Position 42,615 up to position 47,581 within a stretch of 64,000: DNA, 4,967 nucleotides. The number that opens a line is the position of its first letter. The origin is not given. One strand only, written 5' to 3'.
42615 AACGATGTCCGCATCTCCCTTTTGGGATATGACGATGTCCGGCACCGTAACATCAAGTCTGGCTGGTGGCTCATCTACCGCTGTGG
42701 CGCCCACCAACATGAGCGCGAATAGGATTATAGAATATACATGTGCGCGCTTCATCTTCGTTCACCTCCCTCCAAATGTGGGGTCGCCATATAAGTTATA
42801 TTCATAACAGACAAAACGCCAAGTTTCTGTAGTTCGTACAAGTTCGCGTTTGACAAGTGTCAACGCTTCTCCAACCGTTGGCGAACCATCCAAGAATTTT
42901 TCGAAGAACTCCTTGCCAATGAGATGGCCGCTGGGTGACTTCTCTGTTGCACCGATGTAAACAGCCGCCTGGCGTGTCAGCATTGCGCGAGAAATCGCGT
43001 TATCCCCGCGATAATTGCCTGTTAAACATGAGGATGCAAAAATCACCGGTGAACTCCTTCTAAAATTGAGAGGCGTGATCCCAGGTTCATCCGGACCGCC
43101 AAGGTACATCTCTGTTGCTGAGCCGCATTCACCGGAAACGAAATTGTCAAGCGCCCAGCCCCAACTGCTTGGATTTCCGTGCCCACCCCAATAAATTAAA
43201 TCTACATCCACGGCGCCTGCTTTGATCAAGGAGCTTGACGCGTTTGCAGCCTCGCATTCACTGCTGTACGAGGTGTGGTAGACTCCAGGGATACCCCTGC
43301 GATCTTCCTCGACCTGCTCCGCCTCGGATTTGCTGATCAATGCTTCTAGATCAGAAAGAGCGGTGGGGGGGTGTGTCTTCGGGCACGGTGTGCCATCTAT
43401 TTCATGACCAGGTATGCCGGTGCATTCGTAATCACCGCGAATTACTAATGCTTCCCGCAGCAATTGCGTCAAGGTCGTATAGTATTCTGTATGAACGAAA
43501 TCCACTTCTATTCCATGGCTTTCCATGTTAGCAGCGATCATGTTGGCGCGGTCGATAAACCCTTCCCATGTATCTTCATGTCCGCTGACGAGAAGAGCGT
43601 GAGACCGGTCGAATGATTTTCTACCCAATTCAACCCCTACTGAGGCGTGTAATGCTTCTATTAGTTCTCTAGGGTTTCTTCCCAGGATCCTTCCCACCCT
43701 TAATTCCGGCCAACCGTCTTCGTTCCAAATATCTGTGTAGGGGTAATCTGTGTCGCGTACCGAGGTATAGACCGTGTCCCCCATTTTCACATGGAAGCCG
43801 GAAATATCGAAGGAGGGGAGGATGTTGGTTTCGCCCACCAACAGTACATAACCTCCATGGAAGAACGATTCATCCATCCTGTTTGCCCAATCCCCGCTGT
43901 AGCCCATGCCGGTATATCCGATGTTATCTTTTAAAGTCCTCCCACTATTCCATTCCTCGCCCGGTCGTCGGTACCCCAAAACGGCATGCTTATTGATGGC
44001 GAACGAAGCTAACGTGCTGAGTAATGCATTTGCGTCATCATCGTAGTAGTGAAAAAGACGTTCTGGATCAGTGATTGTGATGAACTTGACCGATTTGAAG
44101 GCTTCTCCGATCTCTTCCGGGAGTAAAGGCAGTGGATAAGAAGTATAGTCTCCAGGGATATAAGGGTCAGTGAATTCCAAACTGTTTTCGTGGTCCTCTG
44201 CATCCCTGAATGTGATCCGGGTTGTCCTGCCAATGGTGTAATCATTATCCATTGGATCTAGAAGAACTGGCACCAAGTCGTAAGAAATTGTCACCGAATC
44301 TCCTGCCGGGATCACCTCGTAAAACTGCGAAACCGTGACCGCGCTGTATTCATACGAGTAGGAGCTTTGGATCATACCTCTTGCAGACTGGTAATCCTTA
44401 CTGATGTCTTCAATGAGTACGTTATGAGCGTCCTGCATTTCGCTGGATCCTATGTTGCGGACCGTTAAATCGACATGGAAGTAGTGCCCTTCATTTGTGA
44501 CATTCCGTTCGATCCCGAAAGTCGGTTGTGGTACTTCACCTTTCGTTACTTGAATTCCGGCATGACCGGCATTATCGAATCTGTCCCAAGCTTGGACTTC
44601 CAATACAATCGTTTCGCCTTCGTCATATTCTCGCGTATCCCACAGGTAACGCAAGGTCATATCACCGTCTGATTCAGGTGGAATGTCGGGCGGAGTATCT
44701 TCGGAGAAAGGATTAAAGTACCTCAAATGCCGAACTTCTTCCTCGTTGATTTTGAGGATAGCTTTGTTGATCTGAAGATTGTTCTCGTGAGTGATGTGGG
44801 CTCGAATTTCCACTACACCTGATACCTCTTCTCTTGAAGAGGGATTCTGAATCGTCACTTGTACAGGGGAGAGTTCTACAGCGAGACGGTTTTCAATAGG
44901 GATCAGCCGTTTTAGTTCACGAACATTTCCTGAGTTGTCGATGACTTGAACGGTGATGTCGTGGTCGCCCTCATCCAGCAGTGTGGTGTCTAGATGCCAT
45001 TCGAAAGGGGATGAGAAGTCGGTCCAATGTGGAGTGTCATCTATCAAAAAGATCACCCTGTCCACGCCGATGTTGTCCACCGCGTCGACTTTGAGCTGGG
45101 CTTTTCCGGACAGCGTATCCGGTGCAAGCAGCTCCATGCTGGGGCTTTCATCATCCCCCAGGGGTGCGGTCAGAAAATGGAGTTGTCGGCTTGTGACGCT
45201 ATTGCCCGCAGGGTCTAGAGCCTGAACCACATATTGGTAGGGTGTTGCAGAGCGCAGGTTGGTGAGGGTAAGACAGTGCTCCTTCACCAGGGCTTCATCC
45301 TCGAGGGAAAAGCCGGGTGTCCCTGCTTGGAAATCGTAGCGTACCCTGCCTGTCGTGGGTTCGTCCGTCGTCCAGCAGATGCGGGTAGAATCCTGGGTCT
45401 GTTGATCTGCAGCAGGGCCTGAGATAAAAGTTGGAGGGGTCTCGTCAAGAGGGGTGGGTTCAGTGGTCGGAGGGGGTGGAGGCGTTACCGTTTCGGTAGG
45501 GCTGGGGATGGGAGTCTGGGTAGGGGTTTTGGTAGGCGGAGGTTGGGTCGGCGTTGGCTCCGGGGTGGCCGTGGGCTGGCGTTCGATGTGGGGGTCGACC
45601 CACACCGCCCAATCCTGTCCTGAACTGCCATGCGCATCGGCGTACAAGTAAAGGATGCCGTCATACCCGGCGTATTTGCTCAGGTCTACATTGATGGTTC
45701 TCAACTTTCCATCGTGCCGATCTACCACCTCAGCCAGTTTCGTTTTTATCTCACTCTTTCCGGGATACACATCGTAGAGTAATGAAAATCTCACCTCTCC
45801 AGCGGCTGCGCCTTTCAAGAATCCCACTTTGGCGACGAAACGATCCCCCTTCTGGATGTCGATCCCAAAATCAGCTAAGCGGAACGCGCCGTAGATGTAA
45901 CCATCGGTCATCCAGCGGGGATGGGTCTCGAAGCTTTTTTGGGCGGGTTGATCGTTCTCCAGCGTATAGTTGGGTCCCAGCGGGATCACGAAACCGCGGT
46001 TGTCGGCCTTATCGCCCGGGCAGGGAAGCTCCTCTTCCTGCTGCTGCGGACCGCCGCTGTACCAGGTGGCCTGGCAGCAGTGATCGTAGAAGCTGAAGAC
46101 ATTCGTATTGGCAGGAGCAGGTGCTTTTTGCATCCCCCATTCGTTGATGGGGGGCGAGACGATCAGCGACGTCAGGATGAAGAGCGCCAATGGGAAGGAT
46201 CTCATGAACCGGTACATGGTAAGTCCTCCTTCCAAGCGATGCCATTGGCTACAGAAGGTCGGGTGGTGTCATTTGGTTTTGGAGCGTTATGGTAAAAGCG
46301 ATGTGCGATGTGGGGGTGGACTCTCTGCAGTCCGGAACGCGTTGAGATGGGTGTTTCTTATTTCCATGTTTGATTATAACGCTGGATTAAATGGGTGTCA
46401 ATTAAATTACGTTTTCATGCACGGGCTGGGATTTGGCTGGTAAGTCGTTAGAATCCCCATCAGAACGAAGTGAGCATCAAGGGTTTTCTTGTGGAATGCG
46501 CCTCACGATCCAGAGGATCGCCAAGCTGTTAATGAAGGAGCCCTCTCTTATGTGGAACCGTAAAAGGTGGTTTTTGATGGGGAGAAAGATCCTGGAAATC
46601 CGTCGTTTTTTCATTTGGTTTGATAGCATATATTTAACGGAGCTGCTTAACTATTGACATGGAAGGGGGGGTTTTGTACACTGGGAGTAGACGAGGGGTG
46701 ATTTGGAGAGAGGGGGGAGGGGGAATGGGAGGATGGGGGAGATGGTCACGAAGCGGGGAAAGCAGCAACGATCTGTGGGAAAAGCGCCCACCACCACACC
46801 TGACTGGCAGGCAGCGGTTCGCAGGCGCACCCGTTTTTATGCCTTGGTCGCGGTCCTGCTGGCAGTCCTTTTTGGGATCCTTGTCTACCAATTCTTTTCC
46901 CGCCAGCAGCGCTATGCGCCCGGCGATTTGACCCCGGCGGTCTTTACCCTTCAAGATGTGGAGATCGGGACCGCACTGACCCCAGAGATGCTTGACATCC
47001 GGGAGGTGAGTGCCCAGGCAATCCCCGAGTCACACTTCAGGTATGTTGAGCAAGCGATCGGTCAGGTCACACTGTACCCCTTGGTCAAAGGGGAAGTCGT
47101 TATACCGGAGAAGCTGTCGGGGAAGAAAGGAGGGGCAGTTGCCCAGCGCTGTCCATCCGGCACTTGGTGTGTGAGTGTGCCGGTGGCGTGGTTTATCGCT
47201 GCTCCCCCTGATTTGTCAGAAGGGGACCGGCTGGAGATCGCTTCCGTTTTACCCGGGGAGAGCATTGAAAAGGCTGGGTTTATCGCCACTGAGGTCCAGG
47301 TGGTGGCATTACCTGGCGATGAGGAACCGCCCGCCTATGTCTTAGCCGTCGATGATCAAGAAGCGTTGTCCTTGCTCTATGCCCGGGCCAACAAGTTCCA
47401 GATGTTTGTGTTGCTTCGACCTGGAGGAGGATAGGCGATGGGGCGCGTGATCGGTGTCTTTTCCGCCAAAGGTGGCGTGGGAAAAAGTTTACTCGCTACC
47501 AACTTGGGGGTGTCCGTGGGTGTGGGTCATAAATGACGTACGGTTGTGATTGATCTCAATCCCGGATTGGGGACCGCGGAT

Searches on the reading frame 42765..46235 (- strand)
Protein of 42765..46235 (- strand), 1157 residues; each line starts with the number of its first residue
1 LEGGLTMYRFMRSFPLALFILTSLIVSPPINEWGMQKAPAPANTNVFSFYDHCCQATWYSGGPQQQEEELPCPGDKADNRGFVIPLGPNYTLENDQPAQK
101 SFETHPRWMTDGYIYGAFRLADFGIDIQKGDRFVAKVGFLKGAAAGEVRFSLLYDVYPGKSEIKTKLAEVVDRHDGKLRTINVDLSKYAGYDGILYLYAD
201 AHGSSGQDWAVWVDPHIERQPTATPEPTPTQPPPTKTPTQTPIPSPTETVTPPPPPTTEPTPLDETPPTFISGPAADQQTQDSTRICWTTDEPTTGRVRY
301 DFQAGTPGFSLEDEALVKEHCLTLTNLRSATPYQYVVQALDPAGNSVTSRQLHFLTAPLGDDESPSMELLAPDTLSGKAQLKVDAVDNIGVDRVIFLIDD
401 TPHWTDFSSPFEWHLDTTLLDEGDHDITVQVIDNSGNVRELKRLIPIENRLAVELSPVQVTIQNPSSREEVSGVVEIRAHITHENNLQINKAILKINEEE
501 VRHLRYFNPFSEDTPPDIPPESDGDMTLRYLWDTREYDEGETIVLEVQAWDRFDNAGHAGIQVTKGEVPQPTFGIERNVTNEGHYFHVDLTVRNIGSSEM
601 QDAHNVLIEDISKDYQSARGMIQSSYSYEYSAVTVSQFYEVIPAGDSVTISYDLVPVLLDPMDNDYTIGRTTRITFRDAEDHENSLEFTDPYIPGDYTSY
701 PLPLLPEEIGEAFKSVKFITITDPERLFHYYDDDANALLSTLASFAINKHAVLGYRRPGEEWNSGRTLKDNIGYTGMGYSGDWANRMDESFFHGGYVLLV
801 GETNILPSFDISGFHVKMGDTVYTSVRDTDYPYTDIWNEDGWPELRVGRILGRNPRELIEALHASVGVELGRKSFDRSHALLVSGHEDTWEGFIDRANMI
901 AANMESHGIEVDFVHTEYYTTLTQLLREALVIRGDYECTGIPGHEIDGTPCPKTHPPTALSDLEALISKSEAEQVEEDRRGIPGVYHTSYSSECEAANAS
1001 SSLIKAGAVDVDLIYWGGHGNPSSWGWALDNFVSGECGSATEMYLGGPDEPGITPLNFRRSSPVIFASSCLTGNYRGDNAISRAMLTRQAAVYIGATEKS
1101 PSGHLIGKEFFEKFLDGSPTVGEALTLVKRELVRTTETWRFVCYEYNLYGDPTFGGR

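Call 35: search_protein_families(library=pfam, proteins=[window:42765-46235:-], max_evalue=0.00001)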
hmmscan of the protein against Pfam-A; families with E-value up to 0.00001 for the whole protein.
window:42765-46235:- (1157 aa): 2 families
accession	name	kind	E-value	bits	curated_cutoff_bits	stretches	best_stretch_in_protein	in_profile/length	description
PF01364.23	Peptidase_C25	-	1.3e-20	74.5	23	1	795-1154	67-372/374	Peptidase family C25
PF17957.7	Big_7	-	7e-12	46.3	24.1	1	365-429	1-70/70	Bacterial Ig domain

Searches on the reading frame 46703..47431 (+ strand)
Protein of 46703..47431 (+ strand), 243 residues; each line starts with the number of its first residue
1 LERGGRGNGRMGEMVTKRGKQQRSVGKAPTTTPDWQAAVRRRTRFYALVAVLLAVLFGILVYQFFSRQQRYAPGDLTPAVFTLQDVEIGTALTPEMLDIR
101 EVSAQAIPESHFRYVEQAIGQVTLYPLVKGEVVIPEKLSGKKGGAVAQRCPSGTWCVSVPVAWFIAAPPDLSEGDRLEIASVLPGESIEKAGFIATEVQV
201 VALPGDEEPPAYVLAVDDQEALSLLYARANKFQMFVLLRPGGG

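Call 35: search_protein_families(library=pfam, proteins=[window:46703-47431:+], max_evalue=0.00001)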
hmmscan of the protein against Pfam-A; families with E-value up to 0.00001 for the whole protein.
window:46703-47431:+ (243 aa): 1 family
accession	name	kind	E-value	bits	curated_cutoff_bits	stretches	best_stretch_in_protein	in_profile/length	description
PF08666.17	SAF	-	1.6e-06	29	21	1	78-133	2-57/63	SAF domain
